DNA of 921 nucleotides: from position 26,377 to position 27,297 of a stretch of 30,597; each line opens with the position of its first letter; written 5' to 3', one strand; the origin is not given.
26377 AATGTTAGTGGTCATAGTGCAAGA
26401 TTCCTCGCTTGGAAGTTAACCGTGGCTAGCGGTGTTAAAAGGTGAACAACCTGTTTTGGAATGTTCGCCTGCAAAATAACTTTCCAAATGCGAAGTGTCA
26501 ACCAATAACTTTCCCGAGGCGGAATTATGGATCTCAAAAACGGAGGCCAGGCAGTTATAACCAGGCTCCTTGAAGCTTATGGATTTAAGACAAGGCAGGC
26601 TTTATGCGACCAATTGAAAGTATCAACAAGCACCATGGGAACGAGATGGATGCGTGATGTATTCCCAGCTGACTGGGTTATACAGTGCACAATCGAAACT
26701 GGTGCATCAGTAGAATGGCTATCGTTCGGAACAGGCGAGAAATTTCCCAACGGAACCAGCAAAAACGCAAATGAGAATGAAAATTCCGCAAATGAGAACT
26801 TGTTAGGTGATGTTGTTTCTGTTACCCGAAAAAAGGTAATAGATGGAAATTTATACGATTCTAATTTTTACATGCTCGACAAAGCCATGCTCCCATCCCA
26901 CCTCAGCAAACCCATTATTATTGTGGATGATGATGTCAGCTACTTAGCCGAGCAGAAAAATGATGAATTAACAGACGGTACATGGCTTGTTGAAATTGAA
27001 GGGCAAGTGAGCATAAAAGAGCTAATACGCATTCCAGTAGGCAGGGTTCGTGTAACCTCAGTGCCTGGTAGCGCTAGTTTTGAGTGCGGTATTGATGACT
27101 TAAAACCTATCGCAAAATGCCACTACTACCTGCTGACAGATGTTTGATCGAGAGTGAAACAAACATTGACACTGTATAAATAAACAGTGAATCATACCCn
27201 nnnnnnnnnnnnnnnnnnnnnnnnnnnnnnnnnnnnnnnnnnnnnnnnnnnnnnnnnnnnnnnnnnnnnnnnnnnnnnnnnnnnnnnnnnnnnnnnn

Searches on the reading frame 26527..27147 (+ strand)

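Call 93: search_protein_families(library=pfam, proteins=[window:26527-27147:+], max_evalue=0.001)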
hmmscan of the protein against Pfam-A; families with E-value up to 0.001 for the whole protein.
window:26527-27147:+ (206 aa): 2 families
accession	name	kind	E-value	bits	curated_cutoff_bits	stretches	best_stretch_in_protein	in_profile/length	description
PF16452.10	Phage_CI_C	-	2.7e-29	101.8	27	1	99-199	2-100/101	Bacteriophage CI repressor C-terminal domain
PF07022.19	Phage_CI_repr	-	5.9e-25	87.8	22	1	9-73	1-65/65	Bacteriophage CI repressor helix-turn-helix domain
